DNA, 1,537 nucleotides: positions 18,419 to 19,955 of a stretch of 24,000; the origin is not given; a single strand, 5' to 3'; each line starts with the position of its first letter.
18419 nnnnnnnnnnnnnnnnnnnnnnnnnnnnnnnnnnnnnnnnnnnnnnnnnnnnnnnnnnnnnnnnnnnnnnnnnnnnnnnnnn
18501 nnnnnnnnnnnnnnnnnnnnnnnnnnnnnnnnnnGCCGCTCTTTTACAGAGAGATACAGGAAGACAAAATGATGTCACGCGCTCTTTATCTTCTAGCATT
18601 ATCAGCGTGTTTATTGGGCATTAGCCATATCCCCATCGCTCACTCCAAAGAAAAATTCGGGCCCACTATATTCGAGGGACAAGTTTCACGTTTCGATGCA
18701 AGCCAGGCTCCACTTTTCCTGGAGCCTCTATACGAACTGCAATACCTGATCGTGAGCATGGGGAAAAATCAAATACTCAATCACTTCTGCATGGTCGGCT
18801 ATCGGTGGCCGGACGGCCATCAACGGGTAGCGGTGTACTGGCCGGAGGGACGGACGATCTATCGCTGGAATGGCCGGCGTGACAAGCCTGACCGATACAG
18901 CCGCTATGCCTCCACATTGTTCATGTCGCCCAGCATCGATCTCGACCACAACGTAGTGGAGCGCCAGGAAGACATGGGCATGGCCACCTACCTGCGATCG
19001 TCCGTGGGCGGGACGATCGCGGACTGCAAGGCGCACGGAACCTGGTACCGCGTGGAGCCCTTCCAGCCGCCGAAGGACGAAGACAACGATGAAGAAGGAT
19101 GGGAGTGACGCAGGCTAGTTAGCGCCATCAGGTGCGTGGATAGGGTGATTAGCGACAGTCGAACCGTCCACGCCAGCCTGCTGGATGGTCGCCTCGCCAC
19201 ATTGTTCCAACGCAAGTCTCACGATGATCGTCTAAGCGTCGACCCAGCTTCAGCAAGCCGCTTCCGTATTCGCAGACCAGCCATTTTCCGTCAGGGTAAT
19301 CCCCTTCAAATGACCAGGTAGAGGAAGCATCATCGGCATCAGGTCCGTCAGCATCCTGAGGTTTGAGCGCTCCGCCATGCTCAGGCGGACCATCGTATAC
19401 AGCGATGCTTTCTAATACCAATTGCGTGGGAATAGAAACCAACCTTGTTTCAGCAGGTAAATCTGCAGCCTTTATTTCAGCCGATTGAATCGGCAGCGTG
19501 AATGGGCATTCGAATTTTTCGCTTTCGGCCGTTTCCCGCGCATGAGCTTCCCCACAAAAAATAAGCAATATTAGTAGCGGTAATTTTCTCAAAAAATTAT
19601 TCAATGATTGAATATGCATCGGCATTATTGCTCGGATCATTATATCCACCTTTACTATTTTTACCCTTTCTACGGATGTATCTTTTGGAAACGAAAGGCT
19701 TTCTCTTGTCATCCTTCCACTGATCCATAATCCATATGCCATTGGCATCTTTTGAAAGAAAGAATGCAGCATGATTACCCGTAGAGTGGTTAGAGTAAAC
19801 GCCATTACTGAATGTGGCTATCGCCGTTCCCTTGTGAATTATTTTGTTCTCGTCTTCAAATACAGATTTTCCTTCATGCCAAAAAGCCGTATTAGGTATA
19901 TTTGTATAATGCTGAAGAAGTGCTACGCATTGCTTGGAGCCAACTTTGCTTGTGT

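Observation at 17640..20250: Low-GC 2.6-kb islet with two convergent 'leaderless hydrolase + exported partner' gene pairs: candidate orphan effector-immunity locus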

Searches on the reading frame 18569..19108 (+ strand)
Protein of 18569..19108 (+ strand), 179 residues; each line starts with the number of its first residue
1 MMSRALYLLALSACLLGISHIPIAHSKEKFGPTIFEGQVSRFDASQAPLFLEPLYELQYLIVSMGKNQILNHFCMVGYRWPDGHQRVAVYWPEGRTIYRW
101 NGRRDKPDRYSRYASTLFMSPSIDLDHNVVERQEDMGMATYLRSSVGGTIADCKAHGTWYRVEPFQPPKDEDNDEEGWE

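Call 3: search_protein_families(library=pfam, proteins=[window:18569-19108:+], max_evalue=1)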
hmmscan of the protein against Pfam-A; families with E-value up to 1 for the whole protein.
window:18569-19108:+ (179 aa): 1 family
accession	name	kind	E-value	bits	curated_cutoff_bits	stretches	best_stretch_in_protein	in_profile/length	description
PF21743.3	PTM_DIR17_Tudor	-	0.041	14.1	27.2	0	29-45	7-23/48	PTM/DIR17-like, Tudor domain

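Call 4: search_protein_families(library=ncbifam, proteins=[window:18569-19108:+], max_evalue=1)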
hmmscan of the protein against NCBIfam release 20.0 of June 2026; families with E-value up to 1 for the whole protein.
window:18569-19108:+ (179 aa): 0 families

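Call 10: search_solved_structures(query=window:18569-19108:+, max_evalue=10, show_alignments=1)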
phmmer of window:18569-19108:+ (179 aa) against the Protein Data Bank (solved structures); distinct sequences matched with E-value up to 10: 2.
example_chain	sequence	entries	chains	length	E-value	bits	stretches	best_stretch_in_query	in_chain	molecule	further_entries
1ik6_A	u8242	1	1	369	1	12.3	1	34-85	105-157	pyruvate dehydrogenase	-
5hxd_A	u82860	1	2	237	1.4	11.9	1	88-108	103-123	Protein MpaA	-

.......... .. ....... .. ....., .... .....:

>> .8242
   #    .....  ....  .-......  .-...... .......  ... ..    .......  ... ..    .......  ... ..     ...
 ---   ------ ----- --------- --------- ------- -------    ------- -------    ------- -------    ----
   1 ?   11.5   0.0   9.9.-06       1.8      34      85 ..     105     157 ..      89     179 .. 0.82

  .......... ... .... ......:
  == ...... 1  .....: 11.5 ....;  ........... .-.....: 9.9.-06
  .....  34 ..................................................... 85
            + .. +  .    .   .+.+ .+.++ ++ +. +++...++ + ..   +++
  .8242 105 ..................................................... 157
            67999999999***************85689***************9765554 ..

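Call 17: find_homologous_proteins(query=window:18569-19108:+)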
Query window:18569-19108:+ (179 aa): 4 proteins with E <= 0.001 among 19 candidates.
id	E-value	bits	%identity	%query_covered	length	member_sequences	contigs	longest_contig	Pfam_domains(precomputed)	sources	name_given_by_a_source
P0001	8.8e-122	422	100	100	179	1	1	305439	-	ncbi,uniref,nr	ncbi:hypothetical protein [Pseudomonas mangiferae]|uniref:Uncharacterized protein n=1 Tax=Pseudomona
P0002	2.1e-75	271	66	100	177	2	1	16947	-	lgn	-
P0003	5.1e-73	263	68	87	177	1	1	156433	-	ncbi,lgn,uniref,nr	ncbi:hypothetical protein [Pseudomonas sp. RIT-PI-AD]|uniref:hypothetical protein n=1 Tax=Pseudomona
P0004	3.2e-69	250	61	99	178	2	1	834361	-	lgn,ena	-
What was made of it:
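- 18569..19108 (+): Gene B, 179 aa: candidate periplasmic immunity protein. The Sec signal peptide spans about residues 1-26, with predicted cleavage AHS|KE. Only 4 homologues at word-search level (call 17).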

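Call 70: find_encoding_contigs(protein=P0002, flank=10000, max_places=2)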
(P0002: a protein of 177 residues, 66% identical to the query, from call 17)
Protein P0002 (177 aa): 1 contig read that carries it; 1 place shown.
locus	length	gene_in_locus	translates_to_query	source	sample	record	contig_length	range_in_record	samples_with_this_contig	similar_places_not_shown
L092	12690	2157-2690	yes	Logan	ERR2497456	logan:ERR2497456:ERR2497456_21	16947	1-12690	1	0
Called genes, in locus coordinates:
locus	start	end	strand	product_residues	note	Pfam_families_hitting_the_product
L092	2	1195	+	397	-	?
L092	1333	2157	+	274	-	-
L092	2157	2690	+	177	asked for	-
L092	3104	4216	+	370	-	PF01408:GFO_IDH_MocA, PF22725:GFO_IDH_MocA_C3, PF02894:GFO_IDH_MocA_C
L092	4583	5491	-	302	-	PF00849:PseudoU_synth_2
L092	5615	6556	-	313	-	PF12146:Hydrolase_4, PF00561:Abhydrolase_1 (weak), PF12697:Abhydrolase_6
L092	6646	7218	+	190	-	PF20029:DUF6436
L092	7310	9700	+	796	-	PF01804:Penicil_amidase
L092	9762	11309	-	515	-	PF01293:PEPCK_ATP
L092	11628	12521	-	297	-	PF01430:HSP33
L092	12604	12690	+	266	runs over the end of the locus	PF01569:PAP2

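Call 103: search_protein_families(library=pfam, proteins=[L092:2-1195:+], max_evalue=0.01)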
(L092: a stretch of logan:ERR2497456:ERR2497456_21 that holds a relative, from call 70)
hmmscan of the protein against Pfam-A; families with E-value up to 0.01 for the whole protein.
L092:2-1195:+ (397 aa): 1 family
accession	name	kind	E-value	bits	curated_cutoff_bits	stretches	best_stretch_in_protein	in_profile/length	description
PF02028.23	BCCT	-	9.2e-85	285.4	27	1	2-233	256-483/485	BCCT, betaine/carnitine/choline family transporter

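Call 108: search_solved_structures(query=A6, max_evalue=10, show_alignments=1)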
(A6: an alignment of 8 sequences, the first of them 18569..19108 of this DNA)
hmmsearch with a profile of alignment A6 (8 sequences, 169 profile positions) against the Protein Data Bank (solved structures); distinct sequences matched with E-value up to 10: 5.
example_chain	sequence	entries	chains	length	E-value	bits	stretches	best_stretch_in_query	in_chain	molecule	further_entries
5wh1_A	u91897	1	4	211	0.73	12.6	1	110-148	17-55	Transcription initiation factor IIB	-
1tfb_A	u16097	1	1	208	0.75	12.6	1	110-148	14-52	TFIIB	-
1c9b_A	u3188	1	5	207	0.75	12.6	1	110-148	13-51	GENERAL TRANSCRIPTION FACTOR IIB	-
2phg_A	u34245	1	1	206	0.76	12.6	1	110-148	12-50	Transcription initiation factor IIB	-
29vf_M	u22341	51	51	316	1.2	11.9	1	109-148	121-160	Transcription initiation factor IIB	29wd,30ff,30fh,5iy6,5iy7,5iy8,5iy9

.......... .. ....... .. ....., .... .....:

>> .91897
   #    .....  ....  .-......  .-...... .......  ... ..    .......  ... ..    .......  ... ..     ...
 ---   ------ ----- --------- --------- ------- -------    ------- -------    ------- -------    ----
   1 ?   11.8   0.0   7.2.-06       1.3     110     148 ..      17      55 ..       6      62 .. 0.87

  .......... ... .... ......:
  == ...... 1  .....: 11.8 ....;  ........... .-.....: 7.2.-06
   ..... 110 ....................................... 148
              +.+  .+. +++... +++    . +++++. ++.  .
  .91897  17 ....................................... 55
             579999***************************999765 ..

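Call 109: search_protein_families(library=pfam, alignment_id=A6, max_evalue=1)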
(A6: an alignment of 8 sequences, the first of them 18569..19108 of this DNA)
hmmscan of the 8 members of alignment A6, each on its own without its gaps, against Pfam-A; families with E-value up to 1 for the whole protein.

A. member 1, window:18569-19108:+ (179 aa): 1 family
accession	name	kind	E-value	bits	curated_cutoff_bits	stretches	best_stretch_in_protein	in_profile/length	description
PF21743.3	PTM_DIR17_Tudor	-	0.041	14.1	27.2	0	29-45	7-23/48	PTM/DIR17-like, Tudor domain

B. families by the number of members that match (of 8 scanned): 1 family
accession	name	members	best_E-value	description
PF21743.3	PTM_DIR17_Tudor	1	0.041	PTM/DIR17-like, Tudor domain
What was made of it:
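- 18569..19108 (+): No Pfam or PDB relatives (calls 3, 10, 108, 109).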

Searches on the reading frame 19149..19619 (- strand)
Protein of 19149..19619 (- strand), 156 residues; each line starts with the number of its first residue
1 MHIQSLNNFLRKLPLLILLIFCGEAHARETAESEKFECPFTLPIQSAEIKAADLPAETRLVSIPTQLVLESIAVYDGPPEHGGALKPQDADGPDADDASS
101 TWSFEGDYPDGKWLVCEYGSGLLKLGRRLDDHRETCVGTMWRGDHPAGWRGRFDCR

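Call 50: search_protein_families(library=ncbifam, proteins=[window:19149-19619:-], max_evalue=0.01)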
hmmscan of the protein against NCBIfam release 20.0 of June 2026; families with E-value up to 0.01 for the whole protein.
window:19149-19619:- (156 aa): 1 family
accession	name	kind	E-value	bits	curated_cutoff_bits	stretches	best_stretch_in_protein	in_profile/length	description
NF042415.1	STY0301_fam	subfamily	9.6e-18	64.4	22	1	24-147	15-129/137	STY0301 family protein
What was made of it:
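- On Tai2 (STY0301 family): NF042415: 64.4 bits against a cut-off of 22, E 9.6e-18 (call 50)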

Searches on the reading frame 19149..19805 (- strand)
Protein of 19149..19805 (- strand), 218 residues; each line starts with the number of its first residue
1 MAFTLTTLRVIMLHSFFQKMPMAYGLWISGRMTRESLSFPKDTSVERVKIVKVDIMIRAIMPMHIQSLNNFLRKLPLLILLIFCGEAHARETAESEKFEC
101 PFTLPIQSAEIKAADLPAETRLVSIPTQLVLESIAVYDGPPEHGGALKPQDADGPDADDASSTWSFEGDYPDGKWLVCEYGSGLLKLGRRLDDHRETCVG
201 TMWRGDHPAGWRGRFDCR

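Call 3: search_protein_families(library=pfam, proteins=[window:19149-19805:-], max_evalue=1)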
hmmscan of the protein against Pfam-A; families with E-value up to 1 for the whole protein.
window:19149-19805:- (218 aa): 0 families

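Call 4: search_protein_families(library=ncbifam, proteins=[window:19149-19805:-], max_evalue=1)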
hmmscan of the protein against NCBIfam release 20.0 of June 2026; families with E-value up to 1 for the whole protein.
window:19149-19805:- (218 aa): 1 family
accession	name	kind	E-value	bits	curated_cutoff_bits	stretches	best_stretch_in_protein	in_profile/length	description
NF042415.1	STY0301_fam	subfamily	2.6e-17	63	22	1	88-209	16-129/137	STY0301 family protein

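Call 8: search_solved_structures(query=window:19149-19805:-, max_evalue=1, show_alignments=1)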
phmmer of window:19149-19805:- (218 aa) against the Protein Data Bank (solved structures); distinct sequences matched with E-value up to 1: 1.
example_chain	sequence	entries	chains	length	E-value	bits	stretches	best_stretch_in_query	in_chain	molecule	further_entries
7yr5_B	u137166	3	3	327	0.61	13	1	75-185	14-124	Embigin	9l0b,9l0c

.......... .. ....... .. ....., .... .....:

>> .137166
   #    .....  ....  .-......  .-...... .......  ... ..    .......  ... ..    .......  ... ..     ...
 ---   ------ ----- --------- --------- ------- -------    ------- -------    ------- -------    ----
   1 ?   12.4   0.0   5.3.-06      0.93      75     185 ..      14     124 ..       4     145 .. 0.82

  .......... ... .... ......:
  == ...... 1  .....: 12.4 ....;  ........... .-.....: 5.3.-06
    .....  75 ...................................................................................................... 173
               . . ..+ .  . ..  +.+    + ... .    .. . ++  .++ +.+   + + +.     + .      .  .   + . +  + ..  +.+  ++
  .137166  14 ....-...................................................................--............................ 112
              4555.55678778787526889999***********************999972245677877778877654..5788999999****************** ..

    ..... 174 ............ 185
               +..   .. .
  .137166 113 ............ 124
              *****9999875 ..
